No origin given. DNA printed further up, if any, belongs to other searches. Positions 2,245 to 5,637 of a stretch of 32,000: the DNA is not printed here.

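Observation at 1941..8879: Tandemly duplicated module: secreted acidic-repeat ectodomain fused to a CPA2 antiporter, followed by a USP gene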

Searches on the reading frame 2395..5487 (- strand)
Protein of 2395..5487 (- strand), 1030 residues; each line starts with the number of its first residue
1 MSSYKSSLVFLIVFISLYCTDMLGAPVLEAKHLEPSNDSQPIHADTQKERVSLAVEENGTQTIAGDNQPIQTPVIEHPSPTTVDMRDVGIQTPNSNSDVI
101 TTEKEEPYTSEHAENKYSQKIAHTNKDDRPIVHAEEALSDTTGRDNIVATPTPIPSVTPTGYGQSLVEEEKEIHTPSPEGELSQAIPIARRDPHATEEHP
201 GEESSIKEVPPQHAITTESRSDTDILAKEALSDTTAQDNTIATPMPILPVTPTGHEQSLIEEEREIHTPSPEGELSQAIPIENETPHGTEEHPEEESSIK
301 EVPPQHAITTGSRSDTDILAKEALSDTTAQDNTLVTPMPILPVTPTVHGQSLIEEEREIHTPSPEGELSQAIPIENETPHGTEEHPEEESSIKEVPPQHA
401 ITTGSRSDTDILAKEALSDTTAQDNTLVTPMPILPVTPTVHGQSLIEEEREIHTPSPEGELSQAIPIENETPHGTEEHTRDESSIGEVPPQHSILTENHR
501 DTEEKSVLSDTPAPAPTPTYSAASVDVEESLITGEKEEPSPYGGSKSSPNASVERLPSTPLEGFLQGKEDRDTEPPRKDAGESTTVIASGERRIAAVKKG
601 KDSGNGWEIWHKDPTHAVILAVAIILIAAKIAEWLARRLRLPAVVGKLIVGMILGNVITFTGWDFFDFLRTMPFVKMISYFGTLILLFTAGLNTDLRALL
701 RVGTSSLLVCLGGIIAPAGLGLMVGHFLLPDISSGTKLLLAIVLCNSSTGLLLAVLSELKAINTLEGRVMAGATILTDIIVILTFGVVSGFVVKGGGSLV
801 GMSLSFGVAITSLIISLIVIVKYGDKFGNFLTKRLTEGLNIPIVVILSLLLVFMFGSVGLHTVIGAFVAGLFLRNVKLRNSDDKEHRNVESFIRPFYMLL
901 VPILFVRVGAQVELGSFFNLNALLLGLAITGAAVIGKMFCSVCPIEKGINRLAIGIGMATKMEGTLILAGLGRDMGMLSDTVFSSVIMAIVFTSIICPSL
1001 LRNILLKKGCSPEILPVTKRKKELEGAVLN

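Call 3: search_protein_families(library=pfam, proteins=[window:2395-5487:-], max_evalue=0.1)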
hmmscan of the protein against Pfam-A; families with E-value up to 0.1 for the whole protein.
window:2395-5487:- (1030 aa): 1 family
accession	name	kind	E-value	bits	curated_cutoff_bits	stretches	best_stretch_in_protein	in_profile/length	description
PF00999.27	Na_H_Exchanger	-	7e-45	153.9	26.2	1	628-1005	3-373/375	Sodium/hydrogen exchanger, transmembrane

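Call 5: search_protein_families(library=ncbifam, proteins=[window:2395-5487:-], max_evalue=0.1)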
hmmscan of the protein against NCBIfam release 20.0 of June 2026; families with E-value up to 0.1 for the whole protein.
window:2395-5487:- (1030 aa): 4 families
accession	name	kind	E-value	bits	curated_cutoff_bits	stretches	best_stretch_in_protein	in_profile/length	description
TIGR00932.1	2a37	subfamily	3e-33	115.5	238.3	1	626-913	1-275/275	monovalent cation:proton antiporter-2 (CPA2) family protein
NF045626.1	FeTrans_MagA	equivalog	1.5e-11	43.9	700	1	616-902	5-280/386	iron transporter MagA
NF002924.0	PRK03562.1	equivalog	4.5e-09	35.3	752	1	616-1001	4-376/623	glutathione-regulated potassium-efflux system protein KefC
NF002973.0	PRK03659.1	equivalog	2.3e-08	33.1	804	1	617-925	5-295/602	glutathione-regulated potassium-efflux system protein KefB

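Call 9: find_homologous_proteins(query=window:2395-5487:-, max_evalue=0.001)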
Query window:2395-5487:- (1030 aa): 9 proteins with E <= 0.001 among 8000 candidates.
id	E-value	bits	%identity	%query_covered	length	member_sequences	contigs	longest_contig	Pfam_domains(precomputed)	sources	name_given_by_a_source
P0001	0.0e+0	2267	100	100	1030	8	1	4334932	PF00999.27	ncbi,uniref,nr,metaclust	ncbi:putative sodium/calcium/potassium exchanger NCKX1 [Candidatus Kuenenia stuttgartiensis]|uniref:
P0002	0.0e+0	1326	62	80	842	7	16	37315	PF00999.27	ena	-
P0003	0.0e+0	1189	63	79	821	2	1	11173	PF00999.27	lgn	-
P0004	0.0e+0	1182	67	69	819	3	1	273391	PF00999.27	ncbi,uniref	ncbi:cation:proton antiporter [Candidatus Kuenenia sp.]|uniref:cation:proton antiporter n=1 Tax=Cand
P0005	0.0e+0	1150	63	74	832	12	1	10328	PF00999.27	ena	-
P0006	3.9e-296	1003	83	57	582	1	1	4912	PF00999.27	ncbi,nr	ncbi:MAG: hypothetical protein A2W17_04990 [Planctomycetes bacterium RBG_16_41_13]|nr:MAG: hypotheti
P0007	1.3e-175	604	48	69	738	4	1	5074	PF00999.27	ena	-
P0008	1.4e-5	42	26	28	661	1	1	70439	PF00999.27,PF02254.25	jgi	jgi:monovalent cation:H+ antiporter-2, CPA2 family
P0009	2.9e-4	37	25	27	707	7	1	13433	PF00999.27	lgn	-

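Call 22: find_related_loci(query=A2, collection=genome_contigs, flank=6000)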
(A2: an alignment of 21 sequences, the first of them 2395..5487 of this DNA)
Query A2 (1030 aa) in genome_contigs; peptide patterns used: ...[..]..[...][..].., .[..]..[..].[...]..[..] (x = any residue, [..] = any of these).
69 stretches matched a pattern; 40 encode a relative of the query (tblastn E <= 1e-3); 39 distinct loci.
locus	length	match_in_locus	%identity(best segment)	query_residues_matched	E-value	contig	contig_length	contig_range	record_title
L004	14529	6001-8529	67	1-1030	0e+0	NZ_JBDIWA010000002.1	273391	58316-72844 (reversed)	MAG: Candidatus Kuenenia sp. isolate Bin_40 NODE_24_length_273391_cov_16.529792, whole genome shotgun sequence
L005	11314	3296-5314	59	350-1030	0e+0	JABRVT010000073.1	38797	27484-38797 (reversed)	MAG: Candidatus Brocadia sp. isolate MAG-01r c_000000000270, whole genome shotgun sequence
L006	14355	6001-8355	83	1-1030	0e+0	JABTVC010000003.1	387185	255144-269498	MAG: Planctomycetia bacterium isolate H5_AMX3 seq003, whole genome shotgun sequence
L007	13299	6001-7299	84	598-1030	0e+0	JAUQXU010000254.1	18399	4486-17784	MAG: Candidatus Brocadia sp. isolate BIN37 contig_161029, whole genome shotgun sequence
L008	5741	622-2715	64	1-1030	0e+0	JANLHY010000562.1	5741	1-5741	MAG: Candidatus Brocadiaceae bacterium isolate S40-1 k99_300908, whole genome shotgun sequence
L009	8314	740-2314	69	1-1030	0e+0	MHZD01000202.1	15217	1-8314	MAG: Planctomycetes bacterium RIFOXYC2_FULL_41_27 rifoxyc2_full_scaffold_5845, whole genome shotgun sequence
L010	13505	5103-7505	48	48-1030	0e+0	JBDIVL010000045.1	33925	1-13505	MAG: Candidatus Brocadiaceae bacterium isolate Bin_5 NODE_531_length_33925_cov_13.932600, whole genome shotgun sequence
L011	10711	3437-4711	76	607-1030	0e+0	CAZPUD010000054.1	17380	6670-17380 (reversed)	MAG TPA_asm: uncultured candidatus Brocadiaceae bacterium isolate SRP093185_co1_14 genome assembly, contig: NODE_2108_le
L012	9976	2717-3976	72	607-1025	0e+0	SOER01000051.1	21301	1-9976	MAG: Candidatus Loosdrechtia aerotolerans isolate YC1 NODE_51_length_21301_cov_11.443421, whole genome shotgun sequence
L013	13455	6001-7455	64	519-1008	0e+0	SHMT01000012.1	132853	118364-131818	MAG: Candidatus Scalindua sp. SCAELEC01 167, whole genome shotgun sequence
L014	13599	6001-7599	63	488-1008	0e+0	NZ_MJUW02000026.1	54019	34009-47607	Candidatus Brocadia sapporoensis strain 40 NODE_180_length_54019_cov_333.839, whole genome shotgun sequence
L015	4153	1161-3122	51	344-1008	0e+0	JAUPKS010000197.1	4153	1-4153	MAG: Planctomycetota bacterium isolate erpe_2018_pw_0hr_WHONDRS-PP48-000085_B_bin.5 scaffold_775735, whole genome shotgu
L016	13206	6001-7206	71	607-1008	0e+0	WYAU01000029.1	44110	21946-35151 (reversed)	MAG: Candidatus Brocadia sp. isolate AMX1 k127_185898, whole genome shotgun sequence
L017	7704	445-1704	66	608-1027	8e-180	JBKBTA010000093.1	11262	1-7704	MAG: Candidatus Brocadia sp. isolate 21I_052.bin.35 NODE_94_length_11262_cov_5.458203, whole genome shotgun sequence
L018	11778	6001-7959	49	364-1024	2e-175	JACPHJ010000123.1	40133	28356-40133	MAG: Planctomycetota bacterium isolate NC_groundwater_411_Ag_B-0.1um_42_12 GD18-4_B1_scaffold_1051827, whole genome shot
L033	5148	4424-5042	67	825-1030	6e-74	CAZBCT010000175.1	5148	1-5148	MAG TPA_asm: uncultured Candidatus Brocadia sp. isolate SRP323723_co1_49 genome assembly, contig: NODE_14010_length_5148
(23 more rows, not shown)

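Call 25: list_cluster_members(proteins=[window:2395-5487:-, window:6381-8879:-, window:1941-2378:-, window:5940-6323:-])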
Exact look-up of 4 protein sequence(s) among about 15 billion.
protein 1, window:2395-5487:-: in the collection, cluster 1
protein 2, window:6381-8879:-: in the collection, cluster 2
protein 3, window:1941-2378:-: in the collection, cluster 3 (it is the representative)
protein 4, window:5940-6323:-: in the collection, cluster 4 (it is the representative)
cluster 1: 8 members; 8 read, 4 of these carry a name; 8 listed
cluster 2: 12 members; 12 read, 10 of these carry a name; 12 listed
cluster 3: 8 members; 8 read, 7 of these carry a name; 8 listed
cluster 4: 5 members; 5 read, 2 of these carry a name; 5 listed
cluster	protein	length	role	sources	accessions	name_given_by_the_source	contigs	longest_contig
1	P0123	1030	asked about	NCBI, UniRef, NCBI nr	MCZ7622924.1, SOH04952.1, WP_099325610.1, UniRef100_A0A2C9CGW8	MAG: cation:proton antiporter [Candidatus Kuenenia sp.] | Cation/H+ exchanger transmembrane domain-containing protein n=1 Tax=Kuenenia ... | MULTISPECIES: cation:proton antiporter [Kuenenia]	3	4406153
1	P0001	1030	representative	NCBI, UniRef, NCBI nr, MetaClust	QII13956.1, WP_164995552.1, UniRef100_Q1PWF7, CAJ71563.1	putative sodium/calcium/potassium exchanger NCKX1 [Candidatus Kuenenia stuttgartiensis] | Putative sodium/calcium/potassium exchanger NCKX1 n=3 Tax=Candidatus Kuenenia ... | cation:proton antiporter [Candidatus Kuenenia stuttgartiensis]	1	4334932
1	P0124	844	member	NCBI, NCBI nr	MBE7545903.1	MAG: cation:proton antiporter [Planctomycetia bacterium] | cation:proton antiporter [Planctomycetia bacterium]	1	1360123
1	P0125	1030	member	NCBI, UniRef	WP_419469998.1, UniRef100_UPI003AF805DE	cation:proton antiporter [Candidatus Kuenenia sp.] | cation:proton antiporter n=1 Tax=Candidatus Kuenenia sp. TaxID=2499824 RepID=UPI003AF805DE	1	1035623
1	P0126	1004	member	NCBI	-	-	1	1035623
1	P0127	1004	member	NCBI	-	-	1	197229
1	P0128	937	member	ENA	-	-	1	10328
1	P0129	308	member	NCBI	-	-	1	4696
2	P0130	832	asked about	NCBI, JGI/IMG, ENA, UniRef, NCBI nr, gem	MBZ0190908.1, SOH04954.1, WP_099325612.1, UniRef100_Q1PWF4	MAG: cation:proton antiporter [Candidatus Kuenenia stuttgartiensis] | Similar to Na(+)/H(+) antiporter n=1 Tax=Kuenenia stuttgartiensis TaxID=174633 ... | cation:proton antiporter [Candidatus Kuenenia stuttgartiensis]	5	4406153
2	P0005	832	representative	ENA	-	-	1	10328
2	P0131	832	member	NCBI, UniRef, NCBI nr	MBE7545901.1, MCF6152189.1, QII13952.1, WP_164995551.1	putative Na(+)/H(+) antiporter [Candidatus Kuenenia stuttgartiensis] | Putative Na(+)/H(+) antiporter n=1 Tax=Kuenenia stuttgartiensis TaxID=174633 ... | cation:proton antiporter [Candidatus Kuenenia stuttgartiensis]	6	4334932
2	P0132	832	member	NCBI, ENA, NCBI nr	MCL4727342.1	MAG: cation:proton antiporter [Candidatus Kuenenia stuttgartiensis] | cation:proton antiporter [Candidatus Kuenenia stuttgartiensis]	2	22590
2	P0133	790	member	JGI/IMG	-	Kef-type K+ transport system membrane component KefB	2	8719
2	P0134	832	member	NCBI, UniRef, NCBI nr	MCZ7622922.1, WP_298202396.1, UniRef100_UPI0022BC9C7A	MAG: cation:proton antiporter [Candidatus Kuenenia sp.] | cation:proton antiporter n=1 Tax=Candidatus Kuenenia sp. TaxID=2499824 RepID=UPI0022BC9C7A | cation:proton antiporter [Candidatus Kuenenia sp.]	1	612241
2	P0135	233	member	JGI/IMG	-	Kef-type K+ transport system membrane component KefB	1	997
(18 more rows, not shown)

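Call 44: predict_structure(alignment_id=A2)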
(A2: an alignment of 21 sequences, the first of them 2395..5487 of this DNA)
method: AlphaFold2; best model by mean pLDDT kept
length: 1030 residues; sequences in the alignment: 21
mean_pLDDT: 41.1   pTM: 0.36
mean pLDDT of the five models: 41.1, 40.3, 39.0, 38.3, 34.9
residues with pLDDT >= 90: 0; 70-90: 27; 50-70: 252; < 50: 751
segments of 3 or more residues with pLDDT < 50: 1-4, 17-19, 21-68, 70-72, 74-77, 81-92, 94-106, 108-192, 194-199, 201-209, 212-243, 253-270, 272-285, 287-292, 294-302, 305-338, 343-361, 365-395, 397-431, 433-456, 458-488, 491-517, 519-608, 659-661, 699-717, 723-725, 727-731, 733-736, 750-770, 786-797, 799-801, 803-805, 823-860, 879-882, 931-960, 1005-1030
pLDDT, mean of each block of 10 residues (from residue 1): 49 56 39 32 30 29 37 43 32 34 31 28 30 26 27 32 29 32 33 41 36 30 29 34 43 32 31 37 36 39 37 33 30 34 35 31 36 35 28 34 34 38 36 36 32 35 32 30 37 32 31 37 29 29 29 26 28 33 27 29 43 62 76 75 67 64 56 59 58 51 43 46 48 49 51 40 42 50 49 48 50 53 44 42 43 41 57 55 54 62 68 61 51 42 32 33 56 56 62 55 47 35 40
secondary structure, 60 per line:
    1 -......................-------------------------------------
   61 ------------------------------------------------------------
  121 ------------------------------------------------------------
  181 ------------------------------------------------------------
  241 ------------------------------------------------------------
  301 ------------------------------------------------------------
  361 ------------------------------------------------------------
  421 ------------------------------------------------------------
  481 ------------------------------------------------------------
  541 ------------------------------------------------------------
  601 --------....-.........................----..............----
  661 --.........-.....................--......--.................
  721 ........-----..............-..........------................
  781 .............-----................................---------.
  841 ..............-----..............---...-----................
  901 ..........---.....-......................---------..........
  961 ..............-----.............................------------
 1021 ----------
elements in order (helices of 4 or more, strands of 3 or more residues): H2-23 H609-612 H614-638 H643-656 H663-671 H673-693 H696-701 H704-728 H734-747 H749-758 H765-793 H799-830 H840-854 H860-873 E877-879 E885-888 H889-910 H914-918 H920-941 H951-974 H980-1008
